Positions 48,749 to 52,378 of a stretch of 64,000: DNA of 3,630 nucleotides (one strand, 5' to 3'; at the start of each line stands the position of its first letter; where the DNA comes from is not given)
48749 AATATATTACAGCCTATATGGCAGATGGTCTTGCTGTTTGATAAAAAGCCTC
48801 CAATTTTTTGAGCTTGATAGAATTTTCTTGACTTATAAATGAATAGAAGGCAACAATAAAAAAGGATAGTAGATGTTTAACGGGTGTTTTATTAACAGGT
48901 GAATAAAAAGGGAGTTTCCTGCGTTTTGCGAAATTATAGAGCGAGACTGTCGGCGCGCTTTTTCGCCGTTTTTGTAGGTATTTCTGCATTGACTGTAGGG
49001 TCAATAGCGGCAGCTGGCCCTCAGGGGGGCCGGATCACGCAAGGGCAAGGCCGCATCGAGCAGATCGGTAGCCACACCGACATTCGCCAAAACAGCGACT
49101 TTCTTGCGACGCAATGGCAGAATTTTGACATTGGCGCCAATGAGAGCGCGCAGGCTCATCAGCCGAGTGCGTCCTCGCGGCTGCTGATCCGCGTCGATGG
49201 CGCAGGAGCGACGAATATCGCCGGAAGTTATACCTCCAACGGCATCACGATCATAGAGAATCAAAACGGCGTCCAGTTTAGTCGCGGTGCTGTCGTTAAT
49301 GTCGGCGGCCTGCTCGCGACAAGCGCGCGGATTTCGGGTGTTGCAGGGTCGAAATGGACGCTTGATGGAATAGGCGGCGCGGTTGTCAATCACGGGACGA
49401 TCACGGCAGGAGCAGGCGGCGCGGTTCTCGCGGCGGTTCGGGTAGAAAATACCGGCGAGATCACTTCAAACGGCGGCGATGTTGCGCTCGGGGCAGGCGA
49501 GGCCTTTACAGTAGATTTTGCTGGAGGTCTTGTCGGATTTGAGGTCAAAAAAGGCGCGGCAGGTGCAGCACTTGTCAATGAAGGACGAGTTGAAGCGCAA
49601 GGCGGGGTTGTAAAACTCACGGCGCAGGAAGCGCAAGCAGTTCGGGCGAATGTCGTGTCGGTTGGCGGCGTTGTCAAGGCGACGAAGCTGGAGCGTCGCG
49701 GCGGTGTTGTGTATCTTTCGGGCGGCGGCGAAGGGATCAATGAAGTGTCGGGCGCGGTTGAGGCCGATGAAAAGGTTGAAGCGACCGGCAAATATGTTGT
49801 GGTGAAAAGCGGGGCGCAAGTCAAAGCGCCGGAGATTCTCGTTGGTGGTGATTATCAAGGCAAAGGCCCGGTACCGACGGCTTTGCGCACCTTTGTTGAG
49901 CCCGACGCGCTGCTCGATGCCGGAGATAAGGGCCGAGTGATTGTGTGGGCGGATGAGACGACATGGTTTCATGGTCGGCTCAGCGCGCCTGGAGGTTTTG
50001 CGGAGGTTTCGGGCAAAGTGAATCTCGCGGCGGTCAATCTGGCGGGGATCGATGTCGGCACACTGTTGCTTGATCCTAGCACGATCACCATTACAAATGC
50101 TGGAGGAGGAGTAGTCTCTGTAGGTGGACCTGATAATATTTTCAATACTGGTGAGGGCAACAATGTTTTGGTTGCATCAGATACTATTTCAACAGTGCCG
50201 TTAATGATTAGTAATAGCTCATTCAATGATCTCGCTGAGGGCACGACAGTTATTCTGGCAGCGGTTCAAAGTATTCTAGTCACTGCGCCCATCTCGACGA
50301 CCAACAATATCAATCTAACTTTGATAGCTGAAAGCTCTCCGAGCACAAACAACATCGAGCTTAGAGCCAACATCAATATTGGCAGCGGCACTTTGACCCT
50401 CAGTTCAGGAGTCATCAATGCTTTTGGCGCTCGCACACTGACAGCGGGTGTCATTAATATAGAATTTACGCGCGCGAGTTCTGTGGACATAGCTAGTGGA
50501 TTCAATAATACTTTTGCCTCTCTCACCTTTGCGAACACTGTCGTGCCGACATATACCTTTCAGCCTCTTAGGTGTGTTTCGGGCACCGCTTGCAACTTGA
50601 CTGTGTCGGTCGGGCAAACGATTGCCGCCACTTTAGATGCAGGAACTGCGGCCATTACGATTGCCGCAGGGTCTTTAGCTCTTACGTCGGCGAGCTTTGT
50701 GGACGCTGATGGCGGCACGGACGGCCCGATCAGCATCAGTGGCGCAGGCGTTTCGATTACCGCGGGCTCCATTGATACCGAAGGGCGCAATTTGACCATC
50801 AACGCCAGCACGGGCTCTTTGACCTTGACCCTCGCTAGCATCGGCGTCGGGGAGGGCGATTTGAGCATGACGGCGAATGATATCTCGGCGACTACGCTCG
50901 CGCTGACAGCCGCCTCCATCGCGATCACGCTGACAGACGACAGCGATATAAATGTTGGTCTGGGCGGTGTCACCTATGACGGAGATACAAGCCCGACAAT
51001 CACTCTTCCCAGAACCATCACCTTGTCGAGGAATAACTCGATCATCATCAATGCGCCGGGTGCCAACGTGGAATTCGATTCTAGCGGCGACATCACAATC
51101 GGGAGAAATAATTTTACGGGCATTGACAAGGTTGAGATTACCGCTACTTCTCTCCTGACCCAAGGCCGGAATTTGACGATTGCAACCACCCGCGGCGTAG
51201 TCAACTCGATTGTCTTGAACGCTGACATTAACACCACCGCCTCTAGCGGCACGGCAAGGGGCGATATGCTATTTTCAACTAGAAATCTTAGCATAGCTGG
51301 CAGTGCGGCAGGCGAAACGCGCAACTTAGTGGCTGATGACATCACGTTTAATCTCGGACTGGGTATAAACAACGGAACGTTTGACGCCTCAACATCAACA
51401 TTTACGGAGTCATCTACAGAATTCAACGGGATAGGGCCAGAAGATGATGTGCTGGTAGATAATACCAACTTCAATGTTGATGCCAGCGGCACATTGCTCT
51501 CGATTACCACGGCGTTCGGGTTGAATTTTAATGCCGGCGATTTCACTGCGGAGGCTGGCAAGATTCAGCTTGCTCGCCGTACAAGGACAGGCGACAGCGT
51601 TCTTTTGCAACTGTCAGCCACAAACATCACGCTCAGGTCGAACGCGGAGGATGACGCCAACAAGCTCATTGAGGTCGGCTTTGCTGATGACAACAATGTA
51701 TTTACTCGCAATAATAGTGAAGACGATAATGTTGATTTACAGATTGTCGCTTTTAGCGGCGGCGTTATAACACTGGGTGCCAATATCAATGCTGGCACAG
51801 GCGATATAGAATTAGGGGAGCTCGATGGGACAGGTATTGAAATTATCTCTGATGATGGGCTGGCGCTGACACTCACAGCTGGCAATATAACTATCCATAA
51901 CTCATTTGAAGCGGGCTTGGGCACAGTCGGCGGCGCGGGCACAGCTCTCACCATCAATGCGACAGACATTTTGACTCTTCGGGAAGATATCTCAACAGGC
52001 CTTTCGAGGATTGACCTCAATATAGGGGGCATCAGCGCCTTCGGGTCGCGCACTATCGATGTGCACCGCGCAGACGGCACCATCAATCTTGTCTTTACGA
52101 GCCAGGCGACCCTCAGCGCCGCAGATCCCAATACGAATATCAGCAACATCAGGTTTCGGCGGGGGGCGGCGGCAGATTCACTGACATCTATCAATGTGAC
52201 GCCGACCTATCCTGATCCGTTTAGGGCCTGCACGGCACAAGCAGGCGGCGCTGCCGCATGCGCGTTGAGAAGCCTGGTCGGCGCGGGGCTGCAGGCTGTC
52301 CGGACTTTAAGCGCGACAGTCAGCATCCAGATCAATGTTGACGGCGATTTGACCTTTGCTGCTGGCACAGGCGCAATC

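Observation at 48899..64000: More than 5,000-codon uninterrupted TPS-domain exoprotein gene with unusual higher-order repeat architecture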

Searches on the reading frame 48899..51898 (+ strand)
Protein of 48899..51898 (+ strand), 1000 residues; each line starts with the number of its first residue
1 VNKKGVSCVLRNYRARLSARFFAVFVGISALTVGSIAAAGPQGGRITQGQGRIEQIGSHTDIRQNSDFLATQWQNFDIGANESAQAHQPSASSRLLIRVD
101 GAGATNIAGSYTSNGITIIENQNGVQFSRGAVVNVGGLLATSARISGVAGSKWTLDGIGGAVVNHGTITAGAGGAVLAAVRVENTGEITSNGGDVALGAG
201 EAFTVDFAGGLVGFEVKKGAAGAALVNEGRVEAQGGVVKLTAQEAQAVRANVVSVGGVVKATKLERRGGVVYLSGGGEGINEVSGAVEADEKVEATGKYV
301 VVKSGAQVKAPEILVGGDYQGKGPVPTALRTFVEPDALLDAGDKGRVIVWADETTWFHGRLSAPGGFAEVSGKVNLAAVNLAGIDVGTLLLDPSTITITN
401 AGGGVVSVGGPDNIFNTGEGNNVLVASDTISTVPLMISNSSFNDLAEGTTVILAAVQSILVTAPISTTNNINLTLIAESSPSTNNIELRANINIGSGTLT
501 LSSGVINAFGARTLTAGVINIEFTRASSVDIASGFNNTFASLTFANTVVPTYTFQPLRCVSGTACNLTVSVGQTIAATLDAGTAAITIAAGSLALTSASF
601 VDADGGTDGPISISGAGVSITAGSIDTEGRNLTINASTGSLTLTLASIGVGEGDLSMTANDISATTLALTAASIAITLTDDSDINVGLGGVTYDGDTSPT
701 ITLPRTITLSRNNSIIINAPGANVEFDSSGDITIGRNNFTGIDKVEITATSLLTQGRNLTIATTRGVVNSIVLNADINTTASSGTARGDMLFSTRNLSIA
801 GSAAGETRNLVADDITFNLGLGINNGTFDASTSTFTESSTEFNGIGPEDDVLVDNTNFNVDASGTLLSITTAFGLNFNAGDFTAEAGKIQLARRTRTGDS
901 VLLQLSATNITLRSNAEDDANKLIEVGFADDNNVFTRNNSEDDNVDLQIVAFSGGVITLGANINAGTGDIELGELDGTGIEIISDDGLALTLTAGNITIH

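Call 15: find_homologous_proteins(query=window:48899-51898:+)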
Query window:48899-51898:+ (1000 aa): 359 proteins with E <= 0.001 among 8000 candidates; the best 120 are listed.
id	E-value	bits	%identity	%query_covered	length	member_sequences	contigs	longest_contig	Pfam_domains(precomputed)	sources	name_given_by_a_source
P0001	1.0e-185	638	56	65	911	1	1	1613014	PF05860.20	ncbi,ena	-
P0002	8.8e-176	605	62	49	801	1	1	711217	PF05860.20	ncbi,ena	-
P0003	8.1e-174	598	61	49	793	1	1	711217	PF05860.20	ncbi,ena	-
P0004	4.8e-169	583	60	51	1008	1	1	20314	PF05860.20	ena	-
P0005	1.5e-167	578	53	65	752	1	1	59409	PF05860.20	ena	-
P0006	8.2e-166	572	56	61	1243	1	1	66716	PF05860.20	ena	-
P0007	2.1e-163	564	53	55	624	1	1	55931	PF05860.20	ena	-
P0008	3.7e-162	560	51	63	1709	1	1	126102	PF05860.20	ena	-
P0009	6.0e-161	556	50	67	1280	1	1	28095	PF05860.20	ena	-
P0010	2.0e-159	551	47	73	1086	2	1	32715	-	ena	-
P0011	4.0e-157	543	53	64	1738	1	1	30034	PF05860.20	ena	-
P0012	7.1e-157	542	61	49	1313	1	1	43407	PF05860.20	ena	-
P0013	3.8e-156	540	61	49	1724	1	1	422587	PF05860.20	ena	-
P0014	2.1e-155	537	61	49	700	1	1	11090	-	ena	-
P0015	3.6e-96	341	46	59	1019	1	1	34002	-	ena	-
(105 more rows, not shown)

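Call 17: find_encoding_contigs(protein=P0001, flank=10000, max_places=3)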
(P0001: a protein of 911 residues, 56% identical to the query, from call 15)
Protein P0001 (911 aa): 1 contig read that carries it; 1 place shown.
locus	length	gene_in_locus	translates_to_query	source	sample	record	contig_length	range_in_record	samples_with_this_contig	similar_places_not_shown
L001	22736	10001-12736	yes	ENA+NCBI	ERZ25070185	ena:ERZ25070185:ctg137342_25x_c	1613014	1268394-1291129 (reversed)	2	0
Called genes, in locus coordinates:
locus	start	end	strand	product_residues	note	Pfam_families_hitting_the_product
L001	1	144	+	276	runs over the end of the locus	PF27832:Htd2 (weak), PF13452:FAS1_DH_region (faint)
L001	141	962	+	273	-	PF03328:HpcH_HpaI, PF15617:C-C_Bond_Lyase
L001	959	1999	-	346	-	PF13417:GST_N_3, PF13410:GST_C_2 (weak)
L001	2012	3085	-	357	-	PF00753:Lactamase_B, PF12706:Lactamase_B_2, PF23023:Anti-Pycsar_Apyc1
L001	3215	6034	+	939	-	PF04313:HSDR_N (weak), PF02384:N6_Mtase, PF01170:UPF0020, PF01420:Methylase_S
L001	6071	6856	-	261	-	PF23441:SDR (faint), PF00106:adh_short, PF01370:Epimerase (weak), PF08659:KR, PF13561:adh_short_C2, PF16363:GDP_Man_Dehyd (weak)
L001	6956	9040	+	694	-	PF11412:DsbD_N, PF02683:DsbD_TM, PF13899:Thioredoxin_7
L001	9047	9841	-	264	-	PF04784:DUF547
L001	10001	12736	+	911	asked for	PF05860:TPS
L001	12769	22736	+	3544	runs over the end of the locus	-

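Call 47: find_encoding_contigs(protein=P0002, flank=10000, max_places=2)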
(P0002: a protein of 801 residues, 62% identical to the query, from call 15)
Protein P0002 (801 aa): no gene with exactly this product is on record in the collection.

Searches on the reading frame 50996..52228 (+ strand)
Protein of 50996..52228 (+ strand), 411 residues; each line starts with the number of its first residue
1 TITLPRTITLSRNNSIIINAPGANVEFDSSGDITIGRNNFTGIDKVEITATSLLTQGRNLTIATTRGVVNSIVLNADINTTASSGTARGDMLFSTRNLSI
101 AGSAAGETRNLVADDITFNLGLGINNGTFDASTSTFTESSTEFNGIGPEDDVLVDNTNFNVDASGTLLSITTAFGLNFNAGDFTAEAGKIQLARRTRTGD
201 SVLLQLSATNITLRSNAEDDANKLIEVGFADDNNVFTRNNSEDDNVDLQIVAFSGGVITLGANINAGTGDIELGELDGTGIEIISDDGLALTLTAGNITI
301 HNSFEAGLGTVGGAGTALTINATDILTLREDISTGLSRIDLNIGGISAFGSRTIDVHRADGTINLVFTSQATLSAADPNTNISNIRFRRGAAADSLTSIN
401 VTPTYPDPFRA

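Call 82: predict_structure(alignment_id=A2)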
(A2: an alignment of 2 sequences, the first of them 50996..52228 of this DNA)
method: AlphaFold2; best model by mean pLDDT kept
length: 411 residues; sequences in the alignment: 2
mean_pLDDT: 58.4   pTM: 0.66
mean pLDDT of the five models: 58.4, 58.1, 52.4, 48.4, 44.3
residues with pLDDT >= 90: 0; 70-90: 143; 50-70: 123; < 50: 145
segments of 3 or more residues with pLDDT < 50: 123-156, 278-280, 286-290, 301-319, 321-325, 329-331, 337-339, 343-345, 348-353, 355-411
pLDDT, mean of each block of 10 residues (from residue 1): 71 72 78 65 73 79 64 79 64 75 65 81 43 31 26 49 72 56 79 66 68 73 74 73 68 69 71 58 52 55 30 38 48 50 49 46 40 35 41 39 34 32
secondary structure, 60 per line:
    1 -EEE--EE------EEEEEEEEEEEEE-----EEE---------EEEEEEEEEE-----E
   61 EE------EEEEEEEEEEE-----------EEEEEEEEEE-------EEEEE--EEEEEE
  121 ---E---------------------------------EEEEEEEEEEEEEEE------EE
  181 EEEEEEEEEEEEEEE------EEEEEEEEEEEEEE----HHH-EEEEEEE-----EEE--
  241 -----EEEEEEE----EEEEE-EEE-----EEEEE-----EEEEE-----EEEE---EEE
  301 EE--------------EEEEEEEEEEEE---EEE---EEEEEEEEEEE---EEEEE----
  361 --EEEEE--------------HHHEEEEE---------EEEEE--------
elements in order: E2-4 E15-27 E33-35 E45-54 E60-62 E69-79 E91-100 E108-112 E115-120 E158-172 E179-195 E202-215 E224-230 E236-238 E246-252 E257-261 E263-265 E271-275 E281-285 E291-294 E298-302 E317-328 E332-334 E338-348 E352-356 E363-367 E385-389 E399-403
